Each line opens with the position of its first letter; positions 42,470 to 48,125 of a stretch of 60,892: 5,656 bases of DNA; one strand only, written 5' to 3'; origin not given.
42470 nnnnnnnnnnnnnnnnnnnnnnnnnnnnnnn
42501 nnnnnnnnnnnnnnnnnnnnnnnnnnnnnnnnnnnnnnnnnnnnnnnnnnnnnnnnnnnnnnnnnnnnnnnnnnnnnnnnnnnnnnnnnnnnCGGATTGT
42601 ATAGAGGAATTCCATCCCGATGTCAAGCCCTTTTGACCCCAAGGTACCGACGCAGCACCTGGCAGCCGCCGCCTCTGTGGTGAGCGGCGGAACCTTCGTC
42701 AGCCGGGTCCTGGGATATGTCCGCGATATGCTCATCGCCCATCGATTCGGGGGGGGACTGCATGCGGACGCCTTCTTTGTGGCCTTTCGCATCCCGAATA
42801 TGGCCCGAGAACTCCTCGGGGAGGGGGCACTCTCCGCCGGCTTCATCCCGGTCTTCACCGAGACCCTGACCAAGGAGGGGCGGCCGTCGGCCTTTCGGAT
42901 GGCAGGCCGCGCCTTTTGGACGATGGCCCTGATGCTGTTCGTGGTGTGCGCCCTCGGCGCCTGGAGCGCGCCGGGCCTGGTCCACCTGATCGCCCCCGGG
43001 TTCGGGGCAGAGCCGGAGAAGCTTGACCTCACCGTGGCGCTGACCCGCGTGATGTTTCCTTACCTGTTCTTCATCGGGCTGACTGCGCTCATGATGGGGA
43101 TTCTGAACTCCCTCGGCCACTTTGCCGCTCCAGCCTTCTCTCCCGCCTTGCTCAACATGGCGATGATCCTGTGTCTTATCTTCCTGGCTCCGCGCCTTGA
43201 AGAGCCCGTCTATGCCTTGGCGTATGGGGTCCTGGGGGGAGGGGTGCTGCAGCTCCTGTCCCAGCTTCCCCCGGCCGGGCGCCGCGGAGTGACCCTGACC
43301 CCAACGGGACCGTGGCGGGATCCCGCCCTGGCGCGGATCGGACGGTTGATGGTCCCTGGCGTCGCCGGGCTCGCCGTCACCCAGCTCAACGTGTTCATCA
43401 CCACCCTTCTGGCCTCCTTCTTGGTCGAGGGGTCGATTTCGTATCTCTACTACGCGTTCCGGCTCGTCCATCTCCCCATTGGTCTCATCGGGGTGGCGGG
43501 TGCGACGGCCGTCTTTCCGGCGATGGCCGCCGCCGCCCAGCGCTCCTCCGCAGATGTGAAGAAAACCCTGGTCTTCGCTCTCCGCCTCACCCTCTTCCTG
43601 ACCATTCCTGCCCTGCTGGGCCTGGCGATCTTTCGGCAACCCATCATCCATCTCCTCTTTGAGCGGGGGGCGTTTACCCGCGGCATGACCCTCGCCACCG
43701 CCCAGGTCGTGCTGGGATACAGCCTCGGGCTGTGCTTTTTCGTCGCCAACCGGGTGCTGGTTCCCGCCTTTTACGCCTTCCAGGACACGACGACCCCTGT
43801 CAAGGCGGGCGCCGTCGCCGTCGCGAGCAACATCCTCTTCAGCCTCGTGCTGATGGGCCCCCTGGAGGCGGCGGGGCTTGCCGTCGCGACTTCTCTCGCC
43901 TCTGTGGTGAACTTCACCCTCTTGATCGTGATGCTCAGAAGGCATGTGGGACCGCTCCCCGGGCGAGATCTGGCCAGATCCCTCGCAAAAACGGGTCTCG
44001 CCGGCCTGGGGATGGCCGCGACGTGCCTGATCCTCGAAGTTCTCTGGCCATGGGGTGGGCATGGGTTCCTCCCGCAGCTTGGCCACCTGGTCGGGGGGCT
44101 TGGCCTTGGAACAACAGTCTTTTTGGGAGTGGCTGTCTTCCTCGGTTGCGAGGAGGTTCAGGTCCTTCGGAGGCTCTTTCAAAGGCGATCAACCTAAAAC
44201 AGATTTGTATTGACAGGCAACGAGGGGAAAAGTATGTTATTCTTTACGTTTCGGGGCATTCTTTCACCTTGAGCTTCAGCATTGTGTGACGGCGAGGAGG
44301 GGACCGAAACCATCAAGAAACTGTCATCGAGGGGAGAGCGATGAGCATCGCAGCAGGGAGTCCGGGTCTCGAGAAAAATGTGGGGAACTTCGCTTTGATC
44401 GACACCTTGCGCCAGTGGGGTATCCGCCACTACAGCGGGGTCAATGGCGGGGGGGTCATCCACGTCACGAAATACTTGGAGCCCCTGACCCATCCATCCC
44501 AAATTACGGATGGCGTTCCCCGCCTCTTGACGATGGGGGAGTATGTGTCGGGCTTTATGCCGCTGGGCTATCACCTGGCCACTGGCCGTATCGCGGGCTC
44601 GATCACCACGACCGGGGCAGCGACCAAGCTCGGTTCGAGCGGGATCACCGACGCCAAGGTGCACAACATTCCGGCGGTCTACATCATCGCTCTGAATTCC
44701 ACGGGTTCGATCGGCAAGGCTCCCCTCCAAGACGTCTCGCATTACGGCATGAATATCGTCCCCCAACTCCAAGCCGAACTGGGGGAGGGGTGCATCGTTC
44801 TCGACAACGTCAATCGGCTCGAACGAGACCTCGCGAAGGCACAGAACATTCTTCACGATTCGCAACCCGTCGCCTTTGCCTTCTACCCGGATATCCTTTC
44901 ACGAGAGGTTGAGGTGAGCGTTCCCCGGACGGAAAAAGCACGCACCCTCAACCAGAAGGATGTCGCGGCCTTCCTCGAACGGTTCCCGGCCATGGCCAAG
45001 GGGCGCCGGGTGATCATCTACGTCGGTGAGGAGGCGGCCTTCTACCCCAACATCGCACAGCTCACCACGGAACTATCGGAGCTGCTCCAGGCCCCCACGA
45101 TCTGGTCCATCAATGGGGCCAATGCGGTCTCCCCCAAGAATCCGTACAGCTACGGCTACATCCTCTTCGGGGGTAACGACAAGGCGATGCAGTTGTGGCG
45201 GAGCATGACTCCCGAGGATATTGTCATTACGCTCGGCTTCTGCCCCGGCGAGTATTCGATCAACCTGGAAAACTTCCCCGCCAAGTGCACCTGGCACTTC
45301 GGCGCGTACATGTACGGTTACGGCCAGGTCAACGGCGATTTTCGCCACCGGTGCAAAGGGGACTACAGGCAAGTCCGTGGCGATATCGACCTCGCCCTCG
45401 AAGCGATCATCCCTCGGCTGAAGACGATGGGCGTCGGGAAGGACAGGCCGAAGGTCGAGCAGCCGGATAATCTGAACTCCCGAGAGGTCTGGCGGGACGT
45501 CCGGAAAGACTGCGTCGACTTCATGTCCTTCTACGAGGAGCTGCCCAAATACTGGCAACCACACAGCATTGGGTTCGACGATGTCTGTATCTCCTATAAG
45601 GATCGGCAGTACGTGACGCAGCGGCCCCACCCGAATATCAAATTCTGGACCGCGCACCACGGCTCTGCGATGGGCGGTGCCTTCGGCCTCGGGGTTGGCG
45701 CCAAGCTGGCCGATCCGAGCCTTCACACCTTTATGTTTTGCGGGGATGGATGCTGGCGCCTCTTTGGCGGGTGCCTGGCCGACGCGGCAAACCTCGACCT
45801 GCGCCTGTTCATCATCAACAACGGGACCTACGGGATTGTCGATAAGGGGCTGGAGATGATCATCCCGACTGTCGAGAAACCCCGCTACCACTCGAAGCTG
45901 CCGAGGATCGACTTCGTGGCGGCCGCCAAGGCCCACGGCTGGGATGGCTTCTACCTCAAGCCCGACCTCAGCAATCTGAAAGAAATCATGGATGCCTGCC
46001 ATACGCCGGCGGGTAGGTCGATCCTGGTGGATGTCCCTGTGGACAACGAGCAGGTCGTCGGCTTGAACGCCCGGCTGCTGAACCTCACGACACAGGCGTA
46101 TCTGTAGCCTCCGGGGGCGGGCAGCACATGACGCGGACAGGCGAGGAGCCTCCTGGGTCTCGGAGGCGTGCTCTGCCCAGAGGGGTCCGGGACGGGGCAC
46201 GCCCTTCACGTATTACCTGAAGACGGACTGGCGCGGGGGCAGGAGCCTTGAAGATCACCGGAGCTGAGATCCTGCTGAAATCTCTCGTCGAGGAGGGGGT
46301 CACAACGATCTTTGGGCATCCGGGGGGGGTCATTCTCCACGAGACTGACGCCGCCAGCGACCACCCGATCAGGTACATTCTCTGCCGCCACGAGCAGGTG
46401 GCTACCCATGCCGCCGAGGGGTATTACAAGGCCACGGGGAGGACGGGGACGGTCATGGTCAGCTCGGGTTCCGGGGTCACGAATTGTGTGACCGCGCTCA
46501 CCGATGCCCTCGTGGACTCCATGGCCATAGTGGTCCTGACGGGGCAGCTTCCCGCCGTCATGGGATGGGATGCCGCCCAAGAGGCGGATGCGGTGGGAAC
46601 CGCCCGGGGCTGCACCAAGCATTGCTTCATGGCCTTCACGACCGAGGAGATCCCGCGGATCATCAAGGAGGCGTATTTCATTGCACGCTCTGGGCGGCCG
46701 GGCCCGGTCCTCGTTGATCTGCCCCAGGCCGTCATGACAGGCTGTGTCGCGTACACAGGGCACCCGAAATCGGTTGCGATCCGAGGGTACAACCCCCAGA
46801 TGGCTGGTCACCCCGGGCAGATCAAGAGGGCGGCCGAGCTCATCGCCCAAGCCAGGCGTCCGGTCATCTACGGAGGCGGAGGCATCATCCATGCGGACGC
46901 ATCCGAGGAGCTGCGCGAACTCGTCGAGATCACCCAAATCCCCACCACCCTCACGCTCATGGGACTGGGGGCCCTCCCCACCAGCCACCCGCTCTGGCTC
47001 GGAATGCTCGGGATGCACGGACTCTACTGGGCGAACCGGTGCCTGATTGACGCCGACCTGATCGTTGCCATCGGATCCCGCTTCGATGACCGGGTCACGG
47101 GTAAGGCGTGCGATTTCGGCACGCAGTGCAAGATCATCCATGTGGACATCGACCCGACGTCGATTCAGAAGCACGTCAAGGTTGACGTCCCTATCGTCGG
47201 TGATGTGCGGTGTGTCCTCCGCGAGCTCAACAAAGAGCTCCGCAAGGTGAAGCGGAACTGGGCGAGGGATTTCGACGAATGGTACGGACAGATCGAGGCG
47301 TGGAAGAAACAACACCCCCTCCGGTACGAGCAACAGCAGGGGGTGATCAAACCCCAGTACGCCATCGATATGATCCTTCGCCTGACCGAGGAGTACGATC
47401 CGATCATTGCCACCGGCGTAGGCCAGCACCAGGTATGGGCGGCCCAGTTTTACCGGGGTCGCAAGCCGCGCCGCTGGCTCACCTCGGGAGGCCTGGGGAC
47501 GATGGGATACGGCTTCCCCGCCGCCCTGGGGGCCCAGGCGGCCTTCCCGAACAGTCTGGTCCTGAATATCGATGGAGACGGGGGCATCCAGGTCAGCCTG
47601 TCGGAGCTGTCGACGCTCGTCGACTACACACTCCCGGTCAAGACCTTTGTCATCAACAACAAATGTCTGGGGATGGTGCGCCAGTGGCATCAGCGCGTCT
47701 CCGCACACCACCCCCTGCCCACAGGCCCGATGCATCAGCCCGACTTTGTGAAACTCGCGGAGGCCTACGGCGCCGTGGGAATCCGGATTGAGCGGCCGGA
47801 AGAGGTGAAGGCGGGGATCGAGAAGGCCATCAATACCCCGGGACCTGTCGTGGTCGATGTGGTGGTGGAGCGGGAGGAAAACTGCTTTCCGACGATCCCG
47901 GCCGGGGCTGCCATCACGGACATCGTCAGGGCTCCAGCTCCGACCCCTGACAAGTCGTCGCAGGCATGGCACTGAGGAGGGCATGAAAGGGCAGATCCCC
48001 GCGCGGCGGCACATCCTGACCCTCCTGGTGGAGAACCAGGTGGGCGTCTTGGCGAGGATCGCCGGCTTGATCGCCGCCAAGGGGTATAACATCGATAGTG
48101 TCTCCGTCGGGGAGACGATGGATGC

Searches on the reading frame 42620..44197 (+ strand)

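Call 26: search_protein_families(library=pfam, proteins=[window:42620-44197:+], max_evalue=0.00001)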
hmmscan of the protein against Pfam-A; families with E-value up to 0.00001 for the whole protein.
window:42620-44197:+ (525 aa): 1 family
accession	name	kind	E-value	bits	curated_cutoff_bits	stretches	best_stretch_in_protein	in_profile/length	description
PF03023.19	MurJ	-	1.3e-120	403.5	27.4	1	39-481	1-443/451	Lipid II flippase MurJ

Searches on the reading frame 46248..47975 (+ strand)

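Call 26: search_protein_families(library=pfam, proteins=[window:46248-47975:+], max_evalue=0.00001)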
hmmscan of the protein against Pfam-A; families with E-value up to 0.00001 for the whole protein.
window:46248-47975:+ (575 aa): 3 families
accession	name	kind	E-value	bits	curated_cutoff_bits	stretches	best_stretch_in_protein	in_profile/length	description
PF02775.26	TPP_enzyme_C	-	3.9e-50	170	21.9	1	390-538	1-151/151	Thiamine pyrophosphate enzyme, C-terminal TPP binding domain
PF00205.28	TPP_enzyme_M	-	1.6e-47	161.1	30.4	1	192-327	1-137/137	Thiamine pyrophosphate enzyme, central domain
PF02776.23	TPP_enzyme_N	-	1.9e-30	105.5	26.8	1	4-103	2-102/119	Thiamine pyrophosphate enzyme, N-terminal TPP binding domain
